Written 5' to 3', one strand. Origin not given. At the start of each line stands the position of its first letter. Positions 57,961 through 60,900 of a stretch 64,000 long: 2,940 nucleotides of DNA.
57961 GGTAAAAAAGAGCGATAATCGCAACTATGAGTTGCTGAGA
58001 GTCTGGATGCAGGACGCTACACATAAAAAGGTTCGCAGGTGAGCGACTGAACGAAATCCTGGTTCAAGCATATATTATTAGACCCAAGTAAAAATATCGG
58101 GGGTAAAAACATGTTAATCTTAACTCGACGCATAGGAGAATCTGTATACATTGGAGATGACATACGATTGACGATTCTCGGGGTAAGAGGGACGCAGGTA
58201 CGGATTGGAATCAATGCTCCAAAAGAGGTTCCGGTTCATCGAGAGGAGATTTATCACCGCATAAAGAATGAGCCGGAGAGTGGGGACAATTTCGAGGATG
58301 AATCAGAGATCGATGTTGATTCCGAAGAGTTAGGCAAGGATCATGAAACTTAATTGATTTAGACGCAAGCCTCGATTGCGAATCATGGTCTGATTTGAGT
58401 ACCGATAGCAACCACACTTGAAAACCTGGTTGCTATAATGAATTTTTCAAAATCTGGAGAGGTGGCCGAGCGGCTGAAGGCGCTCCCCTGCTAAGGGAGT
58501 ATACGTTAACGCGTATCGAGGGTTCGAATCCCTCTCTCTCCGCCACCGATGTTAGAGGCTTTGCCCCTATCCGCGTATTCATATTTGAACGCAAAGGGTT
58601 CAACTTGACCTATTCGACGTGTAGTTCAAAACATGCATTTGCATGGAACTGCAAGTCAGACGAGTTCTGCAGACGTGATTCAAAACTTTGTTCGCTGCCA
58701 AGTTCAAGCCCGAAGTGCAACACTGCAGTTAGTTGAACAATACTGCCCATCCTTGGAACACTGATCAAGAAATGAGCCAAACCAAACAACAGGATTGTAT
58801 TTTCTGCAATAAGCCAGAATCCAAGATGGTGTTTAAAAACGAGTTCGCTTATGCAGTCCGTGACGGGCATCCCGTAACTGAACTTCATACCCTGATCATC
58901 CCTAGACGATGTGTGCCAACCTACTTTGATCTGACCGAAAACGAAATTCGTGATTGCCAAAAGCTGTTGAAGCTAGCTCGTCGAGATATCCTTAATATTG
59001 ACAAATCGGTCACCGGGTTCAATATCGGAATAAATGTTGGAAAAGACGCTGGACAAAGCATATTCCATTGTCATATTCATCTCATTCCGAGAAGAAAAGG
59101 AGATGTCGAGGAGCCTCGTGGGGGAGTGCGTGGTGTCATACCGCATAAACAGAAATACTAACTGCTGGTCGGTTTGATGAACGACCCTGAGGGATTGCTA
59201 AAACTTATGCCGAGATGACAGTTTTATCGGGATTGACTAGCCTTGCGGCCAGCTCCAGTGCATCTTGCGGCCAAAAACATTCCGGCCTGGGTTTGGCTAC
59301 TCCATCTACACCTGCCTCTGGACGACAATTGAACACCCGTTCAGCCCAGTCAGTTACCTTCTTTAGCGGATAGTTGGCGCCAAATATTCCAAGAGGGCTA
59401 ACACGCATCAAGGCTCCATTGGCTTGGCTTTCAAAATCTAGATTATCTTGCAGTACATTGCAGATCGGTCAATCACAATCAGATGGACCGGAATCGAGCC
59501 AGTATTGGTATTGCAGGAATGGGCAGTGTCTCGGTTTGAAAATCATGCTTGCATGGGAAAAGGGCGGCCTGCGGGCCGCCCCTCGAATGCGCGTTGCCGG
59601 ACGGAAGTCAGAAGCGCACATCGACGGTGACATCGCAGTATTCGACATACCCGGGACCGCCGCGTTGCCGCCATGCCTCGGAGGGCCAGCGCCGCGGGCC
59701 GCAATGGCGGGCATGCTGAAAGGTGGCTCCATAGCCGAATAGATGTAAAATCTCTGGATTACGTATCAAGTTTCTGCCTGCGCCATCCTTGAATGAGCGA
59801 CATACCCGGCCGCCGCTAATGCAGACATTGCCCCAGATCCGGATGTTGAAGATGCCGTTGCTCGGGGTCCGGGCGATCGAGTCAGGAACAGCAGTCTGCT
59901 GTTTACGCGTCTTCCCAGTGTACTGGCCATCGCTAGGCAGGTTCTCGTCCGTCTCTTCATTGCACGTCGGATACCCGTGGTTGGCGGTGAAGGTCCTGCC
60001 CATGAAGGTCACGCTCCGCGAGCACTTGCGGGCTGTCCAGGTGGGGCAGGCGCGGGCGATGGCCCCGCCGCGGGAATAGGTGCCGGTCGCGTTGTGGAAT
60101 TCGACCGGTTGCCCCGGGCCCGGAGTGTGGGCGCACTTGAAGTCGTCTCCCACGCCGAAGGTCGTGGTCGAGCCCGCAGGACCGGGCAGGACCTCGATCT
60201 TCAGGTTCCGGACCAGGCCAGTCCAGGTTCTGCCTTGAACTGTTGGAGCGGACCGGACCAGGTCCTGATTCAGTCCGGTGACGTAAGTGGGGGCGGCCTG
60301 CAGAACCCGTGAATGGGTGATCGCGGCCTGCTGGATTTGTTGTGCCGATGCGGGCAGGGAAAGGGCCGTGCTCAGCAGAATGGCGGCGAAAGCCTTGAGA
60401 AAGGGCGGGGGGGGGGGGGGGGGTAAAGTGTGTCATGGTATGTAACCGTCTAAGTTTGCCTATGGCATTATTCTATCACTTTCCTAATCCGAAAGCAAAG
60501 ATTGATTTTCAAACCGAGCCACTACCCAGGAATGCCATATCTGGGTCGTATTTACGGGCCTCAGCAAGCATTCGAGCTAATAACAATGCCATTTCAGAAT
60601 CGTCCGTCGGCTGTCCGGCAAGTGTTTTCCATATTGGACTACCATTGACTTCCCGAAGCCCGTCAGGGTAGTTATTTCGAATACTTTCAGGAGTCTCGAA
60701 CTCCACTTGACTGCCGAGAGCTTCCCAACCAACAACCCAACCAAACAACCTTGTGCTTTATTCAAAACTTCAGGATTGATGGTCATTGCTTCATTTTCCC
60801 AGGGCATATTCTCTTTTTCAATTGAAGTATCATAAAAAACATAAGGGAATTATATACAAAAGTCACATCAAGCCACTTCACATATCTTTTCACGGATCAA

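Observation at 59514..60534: Transposase-less TIR cassette whose only cargo is a secreted-protein gene, switched off by a 17-nt homopolymer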

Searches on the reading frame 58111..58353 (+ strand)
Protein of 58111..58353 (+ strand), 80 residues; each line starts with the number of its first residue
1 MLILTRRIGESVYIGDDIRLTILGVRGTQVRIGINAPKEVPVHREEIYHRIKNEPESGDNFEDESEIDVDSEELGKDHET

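Call 23: find_encoding_contigs(protein=window:58111-58353:+, flank=3000, max_places=4)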
Protein window:58111-58353:+ (80 aa): 2 contigs read that carry it; 1 place shown.
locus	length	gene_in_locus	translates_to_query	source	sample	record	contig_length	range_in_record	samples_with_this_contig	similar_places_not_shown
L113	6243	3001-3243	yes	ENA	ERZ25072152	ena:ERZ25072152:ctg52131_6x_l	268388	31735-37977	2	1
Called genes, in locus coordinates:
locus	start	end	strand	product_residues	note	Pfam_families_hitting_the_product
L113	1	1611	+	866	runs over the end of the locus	PF01411:tRNA-synt_2c, PF07973:tRNA_SAD, PF02272:DHHA1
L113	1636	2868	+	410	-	PF00696:AA_kinase, PF01842:ACT, PF22468:ACT_9, PF13840:ACT_7, PF22468:ACT_9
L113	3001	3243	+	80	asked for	PF02599:CsrA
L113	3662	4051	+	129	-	PF11969:DcpS_C, PF01230:HIT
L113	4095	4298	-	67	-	-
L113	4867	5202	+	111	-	-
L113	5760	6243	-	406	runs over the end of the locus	PF12323:HTH_OrfB_IS605 (weak), PF01385:OrfB_IS605, PF07282:Cas12f1-like_TNB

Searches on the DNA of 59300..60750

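Call 70: search_rna_families(source=window, start=59300, end=60750, threshold=evalue, max_evalue=1)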
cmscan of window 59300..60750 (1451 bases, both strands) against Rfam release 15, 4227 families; matches with E-value up to 1: 0.
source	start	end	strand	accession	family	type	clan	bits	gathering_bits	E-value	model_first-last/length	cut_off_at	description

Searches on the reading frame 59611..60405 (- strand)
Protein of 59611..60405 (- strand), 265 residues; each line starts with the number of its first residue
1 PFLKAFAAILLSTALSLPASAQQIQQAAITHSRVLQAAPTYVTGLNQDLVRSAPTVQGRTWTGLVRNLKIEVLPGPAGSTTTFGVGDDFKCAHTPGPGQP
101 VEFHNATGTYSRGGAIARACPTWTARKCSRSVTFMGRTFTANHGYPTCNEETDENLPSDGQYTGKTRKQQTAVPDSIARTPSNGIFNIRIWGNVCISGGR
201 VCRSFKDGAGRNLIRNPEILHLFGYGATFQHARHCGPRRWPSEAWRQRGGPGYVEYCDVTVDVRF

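Call 43: search_dna_similar(query=window:59611-60405:-, collection=plasmids, mode=protein, max_evalue=0.001, max_rows=10)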
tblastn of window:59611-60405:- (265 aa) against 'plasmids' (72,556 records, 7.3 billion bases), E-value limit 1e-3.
No match.

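Call 47: predict_structure(alignment_id=A2)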
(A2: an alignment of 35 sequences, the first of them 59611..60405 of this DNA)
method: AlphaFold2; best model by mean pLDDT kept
length: 265 residues; sequences in the alignment: 35
mean_pLDDT: 80.0   pTM: 0.73
mean pLDDT of the five models: 80.0, 78.0, 70.1, 68.4, 68.2
residues with pLDDT >= 90: 125; 70-90: 57; 50-70: 59; < 50: 24
segments of 3 or more residues with pLDDT < 50: 1-4, 9-12, 15-20, 173-180
pLDDT, mean of each block of 10 residues (from residue 1): 48 49 79 97 94 94 97 69 84 71 91 92 62 77 70 59 61 45 82 94 95 87 93 97 92 97 83
secondary structure, 60 per line:
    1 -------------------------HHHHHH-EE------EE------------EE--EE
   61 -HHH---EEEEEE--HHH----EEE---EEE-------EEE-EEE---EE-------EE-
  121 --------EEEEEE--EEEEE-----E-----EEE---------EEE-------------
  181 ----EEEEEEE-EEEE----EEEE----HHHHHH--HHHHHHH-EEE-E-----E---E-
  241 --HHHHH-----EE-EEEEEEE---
elements in order: H26-31 E68-73 E83-85 E89-91 E99-101 E103-105 E129-134 E137-141 E153-155 E165-167 E185-191 E193-196 E201-204 H209-214 H217-223 E225-227 H243-247 E256-262

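Call 57: fold_search(model_id=the predicted structure, library=pdb)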
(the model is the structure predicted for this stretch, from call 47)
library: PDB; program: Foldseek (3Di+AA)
matches with E <= 10: 555; with E <= 0.001: 0
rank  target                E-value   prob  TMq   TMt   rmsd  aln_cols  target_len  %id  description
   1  4elm_F                1.5e-01  0.01  0.07  0.08  22.6       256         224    8  Crystal structure of the mouse CD1d-lysosulfatide-Hy19.3 TCR complex (released 2012-07-25)
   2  8tv0_A                2.6e-01  0.04  0.10  0.01  24.4       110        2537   12  XptA2 wild type (released 2023-09-27)
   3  8tqe_A                3.8e-01  0.03  0.09  0.01  27.3       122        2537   12  XptA2 wild type (released 2023-09-27)
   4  8ek1_D                4.1e-01  0.04  0.07  0.09  24.0       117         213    7  Cryo-EM structure of a potent anti-malarial antibody L9 in complex with Plasmodium falciparum circumsporozoite protein (released 2023-03-15)
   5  8tuz_L                4.9e-01  0.03  0.07  0.09  24.0       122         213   10  Fab 857-2 in complex with OspA (released 2024-08-28)
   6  8fsj_B                5.6e-01  0.02  0.07  0.08  22.9       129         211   10  Cryo-EM structure of engineered hepatitis C virus E1E2 ectodomain in complex with antibodies AR4A, HEPC74, and IGH520 (released 2023-07-19)
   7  7qhs_2                7.1e-01  0.03  0.10  0.05  20.3       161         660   10  S. cerevisiae CMGE nucleating origin DNA melting (released 2022-06-15)
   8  2ic2_A                7.1e-01  0.02  0.06  0.13  24.0        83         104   13  Crystal Structure of the First FNIII Domain of Ihog (released 2006-10-24)
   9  7jix_L                7.1e-01  0.01  0.11  0.12  29.7       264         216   10  Murine antibody that engages the influenza hemagglutinin receptor binding site (released 2021-07-28)
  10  8ouw_2                7.6e-01  0.03  0.10  0.05  18.6       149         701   10  Cryo-EM structure of CMG helicase bound to TIM-1/TIPN-1 and homodimeric DNSN-1 on fork DNA (Caenorhabditis elegans) (released 2023-08-16)
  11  7l7r_C                7.6e-01  0.02  0.08  0.09  23.9       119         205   10  CCHFV Gc prefusion monomer bound to ADI-36121 and ADI-37801 Fabs (released 2021-12-01)
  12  8rqf_L                7.6e-01  0.01  0.08  0.09  22.1       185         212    7  Cryo-EM structure of human NTCP-Bulevirtide complex (released 2024-03-27)
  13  4hiu                  8.1e-01  0.01  0.07  0.12  28.4       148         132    9  Crystal structure of R34/53A mutant of borna disease virus matrix protein (released 2013-10-30)
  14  9mlg_A                8.1e-01  0.01  0.09  0.01  27.4       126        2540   12  Xenorhabdus nematophilus XptA2 State 2, 1181insYWK1183, D1182T mutant (released 2025-01-15)
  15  5uea_B                8.6e-01  0.02  0.07  0.08  23.3       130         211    8  Structure of antigen-Fab complex with Histone chaperone ASF1 (released 2018-01-10)
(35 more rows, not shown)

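Call 73: find_related_loci(query=A2, collection=metagenome_contigs, flank=1500)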
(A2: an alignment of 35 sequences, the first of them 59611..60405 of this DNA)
Query A2 (265 aa) in metagenome_contigs; peptide patterns used: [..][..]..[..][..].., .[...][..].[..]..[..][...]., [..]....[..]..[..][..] (x = any residue, [..] = any of these).
230 stretches matched a pattern, but none encodes a relative of the query by tblastn (E <= 1e-3).

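Call 74: find_related_loci(query=A2, collection=viral_contigs, flank=1500)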
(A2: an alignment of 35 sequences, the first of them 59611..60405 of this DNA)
Query A2 (265 aa) in viral_contigs; peptide patterns used: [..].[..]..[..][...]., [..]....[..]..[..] (x = any residue, [..] = any of these).
79 stretches matched a pattern, but none encodes a relative of the query by tblastn (E <= 1e-3).

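Call 88: search_protein_representatives(alignment_id=A2)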
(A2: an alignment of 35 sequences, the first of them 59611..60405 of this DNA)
Query: 35 sequences, 266 profile positions. Proteins with E-value up to 0.001 (for the whole library): 52; up to 1e-10: 36; up to 1e-30: 13. The best 52 are listed.
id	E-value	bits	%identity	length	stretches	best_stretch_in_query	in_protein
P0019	2.4e-120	417.6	-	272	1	4-266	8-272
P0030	6.2e-97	340.9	-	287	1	6-266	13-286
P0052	4.6e-96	338.0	-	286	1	8-266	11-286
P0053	6.6e-72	258.9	-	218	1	73-265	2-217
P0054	2.2e-62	227.7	-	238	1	43-264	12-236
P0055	1.4e-61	225.0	-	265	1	9-264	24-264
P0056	3.9e-51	190.8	-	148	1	8-148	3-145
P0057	2.6e-44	168.4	-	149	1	137-252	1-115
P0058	3.1e-41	158.3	-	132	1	140-266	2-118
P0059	3.8e-38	148.2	-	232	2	179-262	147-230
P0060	5.1e-36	141.2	-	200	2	181-265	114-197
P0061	3.2e-35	138.6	-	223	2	182-265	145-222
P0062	1.2e-32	130.2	-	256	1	120-263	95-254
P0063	4.5e-30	121.7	-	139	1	137-263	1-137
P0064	2.0e-29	119.6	-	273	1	18-263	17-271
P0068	1.1e-26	110.6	-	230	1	66-245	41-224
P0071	3.2e-26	109.1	-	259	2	182-263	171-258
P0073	6.9e-24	101.4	-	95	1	180-265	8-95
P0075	1.8e-22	96.8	-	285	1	64-264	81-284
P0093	1.3e-07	48.1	-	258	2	222-262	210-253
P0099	1.4e-04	38.1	-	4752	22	37-100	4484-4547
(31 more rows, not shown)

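Call 89: search_protein_families(library=pfam, max_evalue=0.01, proteins=[P0059, P0060, P0062, P0064, P0068, P0071, P0075, P0093, P0099, P0073])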
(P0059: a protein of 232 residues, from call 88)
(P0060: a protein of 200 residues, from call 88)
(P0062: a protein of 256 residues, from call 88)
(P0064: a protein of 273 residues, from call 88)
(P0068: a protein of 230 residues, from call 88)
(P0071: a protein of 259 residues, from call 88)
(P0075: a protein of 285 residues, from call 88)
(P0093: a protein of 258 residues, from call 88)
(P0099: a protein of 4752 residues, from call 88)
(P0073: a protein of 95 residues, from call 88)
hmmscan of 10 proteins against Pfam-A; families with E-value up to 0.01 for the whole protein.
P0059 (232 aa): 0 families

P0060 (200 aa): 0 families

P0062 (256 aa): 0 families

P0064 (273 aa): 0 families

P0068 (230 aa): 0 families

P0071 (259 aa): 0 families

P0075 (285 aa): 0 families

P0093 (258 aa): 0 families

P0099 (4752 aa): 1 family
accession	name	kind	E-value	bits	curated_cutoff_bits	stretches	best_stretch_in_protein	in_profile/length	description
PF15845.10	NICE-1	-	2.2e-37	128.2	27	0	105-151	23-70/89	Cysteine-rich C-terminal 1 family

P0073 (95 aa): 0 families
